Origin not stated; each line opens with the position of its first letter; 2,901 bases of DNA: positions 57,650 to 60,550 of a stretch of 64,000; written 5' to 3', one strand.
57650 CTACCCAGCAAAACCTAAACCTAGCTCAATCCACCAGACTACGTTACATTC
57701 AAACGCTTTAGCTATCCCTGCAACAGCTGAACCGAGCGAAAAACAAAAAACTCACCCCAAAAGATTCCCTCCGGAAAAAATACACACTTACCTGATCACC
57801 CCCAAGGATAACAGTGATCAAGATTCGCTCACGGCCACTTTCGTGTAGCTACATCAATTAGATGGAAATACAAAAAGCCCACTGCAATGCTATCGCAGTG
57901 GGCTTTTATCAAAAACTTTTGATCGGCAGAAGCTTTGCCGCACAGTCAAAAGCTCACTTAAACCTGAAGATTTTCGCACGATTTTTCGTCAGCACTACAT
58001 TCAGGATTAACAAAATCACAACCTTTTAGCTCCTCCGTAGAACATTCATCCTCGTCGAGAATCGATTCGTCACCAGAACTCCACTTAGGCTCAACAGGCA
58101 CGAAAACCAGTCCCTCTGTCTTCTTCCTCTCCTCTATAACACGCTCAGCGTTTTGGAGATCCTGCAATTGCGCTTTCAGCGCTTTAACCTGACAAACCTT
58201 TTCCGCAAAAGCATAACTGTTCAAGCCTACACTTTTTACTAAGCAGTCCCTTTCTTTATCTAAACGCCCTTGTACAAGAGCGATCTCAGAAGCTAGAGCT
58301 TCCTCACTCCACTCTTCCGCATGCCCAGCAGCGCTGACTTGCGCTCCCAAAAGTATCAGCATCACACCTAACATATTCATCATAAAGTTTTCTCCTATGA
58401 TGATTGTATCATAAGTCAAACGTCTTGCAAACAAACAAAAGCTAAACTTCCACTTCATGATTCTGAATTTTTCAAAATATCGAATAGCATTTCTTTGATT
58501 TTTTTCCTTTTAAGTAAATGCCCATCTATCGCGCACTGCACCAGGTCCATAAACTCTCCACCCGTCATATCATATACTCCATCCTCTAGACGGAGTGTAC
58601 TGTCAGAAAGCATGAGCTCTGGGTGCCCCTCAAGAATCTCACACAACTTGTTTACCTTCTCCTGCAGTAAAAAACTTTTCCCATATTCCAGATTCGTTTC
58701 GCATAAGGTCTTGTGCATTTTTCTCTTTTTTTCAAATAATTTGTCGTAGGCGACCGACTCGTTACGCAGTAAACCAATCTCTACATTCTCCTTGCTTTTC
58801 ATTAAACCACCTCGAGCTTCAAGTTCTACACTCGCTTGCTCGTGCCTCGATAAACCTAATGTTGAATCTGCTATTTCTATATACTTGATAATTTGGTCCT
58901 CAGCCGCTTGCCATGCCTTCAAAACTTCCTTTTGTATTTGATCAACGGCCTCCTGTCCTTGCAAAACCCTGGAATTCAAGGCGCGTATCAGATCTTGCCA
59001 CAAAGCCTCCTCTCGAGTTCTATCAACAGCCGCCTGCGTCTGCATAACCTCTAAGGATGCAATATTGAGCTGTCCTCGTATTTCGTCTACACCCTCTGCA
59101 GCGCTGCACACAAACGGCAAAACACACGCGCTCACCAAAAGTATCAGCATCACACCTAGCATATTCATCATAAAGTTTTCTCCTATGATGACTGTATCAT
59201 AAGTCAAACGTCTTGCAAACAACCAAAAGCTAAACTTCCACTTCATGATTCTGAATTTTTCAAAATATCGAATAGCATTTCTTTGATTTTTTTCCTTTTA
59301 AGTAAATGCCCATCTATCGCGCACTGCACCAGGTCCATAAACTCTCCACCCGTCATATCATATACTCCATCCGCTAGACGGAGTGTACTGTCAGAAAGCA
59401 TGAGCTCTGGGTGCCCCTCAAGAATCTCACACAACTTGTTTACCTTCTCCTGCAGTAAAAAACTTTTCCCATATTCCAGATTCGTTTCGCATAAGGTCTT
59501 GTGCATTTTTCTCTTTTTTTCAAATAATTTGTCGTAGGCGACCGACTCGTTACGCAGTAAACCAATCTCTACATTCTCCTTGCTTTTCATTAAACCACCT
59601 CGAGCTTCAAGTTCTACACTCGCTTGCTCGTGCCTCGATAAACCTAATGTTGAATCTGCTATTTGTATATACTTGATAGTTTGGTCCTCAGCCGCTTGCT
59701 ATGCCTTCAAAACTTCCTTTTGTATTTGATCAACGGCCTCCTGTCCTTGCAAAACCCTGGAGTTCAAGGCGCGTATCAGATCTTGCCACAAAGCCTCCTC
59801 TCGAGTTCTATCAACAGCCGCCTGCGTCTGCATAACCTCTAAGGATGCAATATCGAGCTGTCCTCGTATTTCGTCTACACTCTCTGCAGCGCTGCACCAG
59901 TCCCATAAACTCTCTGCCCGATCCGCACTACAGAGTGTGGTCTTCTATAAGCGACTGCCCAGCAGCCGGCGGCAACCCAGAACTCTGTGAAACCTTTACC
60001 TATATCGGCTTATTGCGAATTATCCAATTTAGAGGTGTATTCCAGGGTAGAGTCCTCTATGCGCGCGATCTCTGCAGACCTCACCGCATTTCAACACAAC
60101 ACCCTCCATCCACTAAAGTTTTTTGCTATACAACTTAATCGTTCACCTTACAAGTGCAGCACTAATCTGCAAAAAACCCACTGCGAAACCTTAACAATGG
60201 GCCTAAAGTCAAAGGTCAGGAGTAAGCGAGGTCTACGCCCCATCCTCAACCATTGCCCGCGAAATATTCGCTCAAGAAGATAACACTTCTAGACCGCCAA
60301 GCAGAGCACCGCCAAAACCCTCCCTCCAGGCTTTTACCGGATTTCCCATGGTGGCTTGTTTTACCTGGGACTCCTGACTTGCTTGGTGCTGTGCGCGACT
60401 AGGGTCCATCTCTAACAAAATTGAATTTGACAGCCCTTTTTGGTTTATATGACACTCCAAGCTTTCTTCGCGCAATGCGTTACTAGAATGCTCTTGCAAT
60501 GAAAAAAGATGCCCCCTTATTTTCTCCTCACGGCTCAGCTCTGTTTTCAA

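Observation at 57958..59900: Duplicated promoter-gene cassette; one copy inactivated by an amber mutation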

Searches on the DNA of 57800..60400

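Call 48: search_rna_families(source=window, start=57800, end=60400, threshold=evalue, max_evalue=1)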
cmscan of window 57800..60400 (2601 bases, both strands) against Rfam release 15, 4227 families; matches with E-value up to 1: 3.
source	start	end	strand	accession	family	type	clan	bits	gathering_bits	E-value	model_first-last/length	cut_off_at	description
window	57872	58014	-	RF02986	FuFi-1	Gene; sRNA;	-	24.2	59.6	0.015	1-175/175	no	FuFi-1 RNA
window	57868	57945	-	RF00506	Thr_leader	Cis-reg; leader;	-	20.4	55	1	1-118/118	no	Threonine operon leader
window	57862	57985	-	RF02442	SpF66_sRNA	Gene; sRNA;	-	19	42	0.12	1-239/239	no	Streptococcus sRNA SpF66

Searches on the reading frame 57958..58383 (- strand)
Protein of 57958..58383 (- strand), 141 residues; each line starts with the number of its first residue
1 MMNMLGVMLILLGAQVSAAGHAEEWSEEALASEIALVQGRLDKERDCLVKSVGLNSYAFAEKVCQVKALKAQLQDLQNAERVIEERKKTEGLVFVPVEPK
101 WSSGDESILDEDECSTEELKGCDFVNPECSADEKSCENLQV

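Call 7: search_protein_families(library=pfam, proteins=[window:57958-58383:-], max_evalue=0.01)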
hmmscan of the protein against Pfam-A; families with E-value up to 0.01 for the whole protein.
window:57958-58383:- (141 aa): 0 families

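Call 25: find_homologous_proteins(query=window:57958-58383:-, max_evalue=0.1)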
Query window:57958-58383:- (141 aa): 1 proteins with E <= 0.1 among 31 candidates.
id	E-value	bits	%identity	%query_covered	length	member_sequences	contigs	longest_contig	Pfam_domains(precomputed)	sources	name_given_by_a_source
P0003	1.2e-84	299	100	100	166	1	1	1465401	-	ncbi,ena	-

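Call 26: find_encoding_contigs(protein=P0003, flank=10000, max_places=6)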
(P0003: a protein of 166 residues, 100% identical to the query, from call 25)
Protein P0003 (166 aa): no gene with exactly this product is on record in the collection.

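Call 27: list_cluster_members(proteins=[P0003, P0001])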
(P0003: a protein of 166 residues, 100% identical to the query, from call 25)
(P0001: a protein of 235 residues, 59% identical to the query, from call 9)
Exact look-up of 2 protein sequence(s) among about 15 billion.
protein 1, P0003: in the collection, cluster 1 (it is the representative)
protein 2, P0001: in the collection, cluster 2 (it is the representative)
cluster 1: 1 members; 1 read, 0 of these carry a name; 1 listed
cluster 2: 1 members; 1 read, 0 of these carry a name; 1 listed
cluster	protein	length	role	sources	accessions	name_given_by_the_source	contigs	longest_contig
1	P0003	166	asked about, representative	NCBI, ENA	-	-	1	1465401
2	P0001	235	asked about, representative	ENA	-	-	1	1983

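Call 64: predict_structure(protein=window:57958-58383:-)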
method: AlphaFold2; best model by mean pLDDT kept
length: 141 residues; sequences in the alignment: 1
mean_pLDDT: 56.7   pTM: 0.40
mean pLDDT of the five models: 56.7, 55.4, 54.6, 47.0, 44.7
residues with pLDDT >= 90: 0; 70-90: 52; 50-70: 15; < 50: 74
segments of 3 or more residues with pLDDT < 50: 1-24, 91-107, 109-141
pLDDT, mean of each block of 10 residues (from residue 1): 38 35 60 85 81 67 82 83 69 38 42 42 37 37 39
secondary structure, 60 per line:
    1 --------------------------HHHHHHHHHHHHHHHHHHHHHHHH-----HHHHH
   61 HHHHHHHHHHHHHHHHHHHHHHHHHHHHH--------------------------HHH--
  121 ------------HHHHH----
elements in order: H27-50 H56-89 H133-137

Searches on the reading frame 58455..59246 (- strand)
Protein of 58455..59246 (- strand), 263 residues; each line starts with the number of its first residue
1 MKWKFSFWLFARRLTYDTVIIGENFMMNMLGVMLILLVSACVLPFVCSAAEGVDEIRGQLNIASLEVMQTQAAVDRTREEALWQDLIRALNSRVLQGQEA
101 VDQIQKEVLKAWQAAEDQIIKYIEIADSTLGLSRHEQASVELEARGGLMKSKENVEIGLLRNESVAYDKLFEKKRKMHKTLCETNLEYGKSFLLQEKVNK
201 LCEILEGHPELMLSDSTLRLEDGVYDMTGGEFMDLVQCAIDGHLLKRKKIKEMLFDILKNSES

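Call 7: search_protein_families(library=pfam, proteins=[window:58455-59171:-], max_evalue=0.01)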
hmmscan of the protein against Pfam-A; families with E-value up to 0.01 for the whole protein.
window:58455-59171:- (238 aa): 1 family
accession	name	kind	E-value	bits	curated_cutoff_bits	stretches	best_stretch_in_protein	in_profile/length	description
PF20182.3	DUF6545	-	0.0028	18.6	24.4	1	56-122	14-75/136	Family of unknown function (DUF6545)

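Call 9: find_homologous_proteins(query=window:58455-59171:-)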
Query window:58455-59171:- (238 aa): 2 proteins with E <= 0.001 among 554 candidates.
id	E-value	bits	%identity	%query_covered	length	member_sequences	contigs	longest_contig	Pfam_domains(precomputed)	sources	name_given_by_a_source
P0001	1.1e-69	253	59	97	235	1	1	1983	-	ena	-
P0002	3.3e-49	186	48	97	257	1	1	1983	-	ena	-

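Call 10: find_related_loci(query=window:58455-59171:-, collection=genome_contigs, flank=10000)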
Query window:58455-59171:- (238 aa) in genome_contigs; peptide patterns used: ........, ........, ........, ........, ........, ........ (x = any residue, [..] = any of these).
37 stretches matched a pattern, but none encodes a relative of the query by tblastn (E <= 1e-3).

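Call 11: find_encoding_contigs(protein=P0001, flank=10000)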
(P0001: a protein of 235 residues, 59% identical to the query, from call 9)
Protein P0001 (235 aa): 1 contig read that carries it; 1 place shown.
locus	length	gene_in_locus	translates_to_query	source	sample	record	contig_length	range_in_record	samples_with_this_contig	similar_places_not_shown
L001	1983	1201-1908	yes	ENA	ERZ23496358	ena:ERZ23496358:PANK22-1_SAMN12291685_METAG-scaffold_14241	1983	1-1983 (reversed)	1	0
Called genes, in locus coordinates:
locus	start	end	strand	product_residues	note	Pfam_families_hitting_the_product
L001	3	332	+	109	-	?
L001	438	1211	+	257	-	-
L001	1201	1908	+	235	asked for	-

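Call 16: find_encoding_contigs(protein=window:58455-59246:-, flank=10000, max_places=6)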
Protein window:58455-59246:- (263 aa): no gene with exactly this product is on record in the collection.

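Call 33: find_related_loci(query=A1, collection=metagenome_contigs, flank=10000)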
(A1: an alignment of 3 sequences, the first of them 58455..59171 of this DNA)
Query A1 (238 aa) in metagenome_contigs; peptide patterns used: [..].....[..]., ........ (x = any residue, [..] = any of these).
340 stretches matched a pattern, but none encodes a relative of the query by tblastn (E <= 1e-3).

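Call 40: search_protein_representatives(alignment_id=A1)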
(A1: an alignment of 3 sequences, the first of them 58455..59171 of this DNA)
Query: 3 sequences, 251 profile positions. Proteins with E-value up to 0.001 (for the whole library): 4; up to 1e-10: 4; up to 1e-30: 3. The best 4 are listed.
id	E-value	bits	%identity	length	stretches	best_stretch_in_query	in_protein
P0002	1.4e-132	457.0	-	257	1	1-251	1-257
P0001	1.1e-116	404.9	-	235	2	1-110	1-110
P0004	1.2e-53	198.4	-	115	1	120-238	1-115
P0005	8.0e-18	81.1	-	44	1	39-82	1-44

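Call 42: list_cluster_members(proteins=[window:58455-59246:-, window:58455-59171:-, window:58455-59168:-, P0004, P0005, window:60272-60748:-, window:52320-53450:-, window:16756-18033:-])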
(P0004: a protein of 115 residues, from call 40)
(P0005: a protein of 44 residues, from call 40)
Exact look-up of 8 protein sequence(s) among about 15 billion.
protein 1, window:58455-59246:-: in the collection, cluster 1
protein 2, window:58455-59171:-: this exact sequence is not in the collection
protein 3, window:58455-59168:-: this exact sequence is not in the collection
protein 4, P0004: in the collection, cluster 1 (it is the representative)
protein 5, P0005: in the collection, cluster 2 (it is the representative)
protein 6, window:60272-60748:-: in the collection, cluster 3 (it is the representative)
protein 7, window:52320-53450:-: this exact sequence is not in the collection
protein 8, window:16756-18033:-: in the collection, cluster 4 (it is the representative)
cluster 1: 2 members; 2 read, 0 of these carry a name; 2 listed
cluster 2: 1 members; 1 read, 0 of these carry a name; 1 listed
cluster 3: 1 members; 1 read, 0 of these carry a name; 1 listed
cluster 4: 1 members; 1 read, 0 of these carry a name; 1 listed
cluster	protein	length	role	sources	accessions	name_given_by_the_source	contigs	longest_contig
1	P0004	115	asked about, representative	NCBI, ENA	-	-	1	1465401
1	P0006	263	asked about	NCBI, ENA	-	-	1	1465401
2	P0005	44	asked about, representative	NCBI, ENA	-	-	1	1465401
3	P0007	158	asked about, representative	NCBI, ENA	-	-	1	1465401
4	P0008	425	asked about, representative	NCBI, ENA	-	-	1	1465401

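Call 59: predict_structure(alignment_id=A1)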
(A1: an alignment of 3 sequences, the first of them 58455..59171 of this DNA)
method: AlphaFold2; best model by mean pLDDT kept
length: 238 residues; sequences in the alignment: 3
mean_pLDDT: 45.2   pTM: 0.23
mean pLDDT of the five models: 45.2, 42.4, 40.8, 37.4, 37.2
residues with pLDDT >= 90: 0; 70-90: 0; 50-70: 64; < 50: 174
segments of 3 or more residues with pLDDT < 50: 1-40, 64-73, 75-80, 82-88, 90-168, 187-199, 218-223, 235-238
pLDDT, mean of each block of 10 residues (from residue 1): 45 42 41 44 52 52 41 45 46 43 41 41 36 31 39 43 44 56 51 48 54 50 53 47
secondary structure, 60 per line:
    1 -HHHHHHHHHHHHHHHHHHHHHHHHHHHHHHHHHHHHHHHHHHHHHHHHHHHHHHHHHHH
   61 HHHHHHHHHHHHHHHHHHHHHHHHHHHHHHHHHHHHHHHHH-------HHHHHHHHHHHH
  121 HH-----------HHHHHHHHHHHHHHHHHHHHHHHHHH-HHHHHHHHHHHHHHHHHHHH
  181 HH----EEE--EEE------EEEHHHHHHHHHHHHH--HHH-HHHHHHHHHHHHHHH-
elements in order: H2-101 H109-122 H134-159 H161-182 E187-189 E192-194 E201-203 H204-216 H223-237
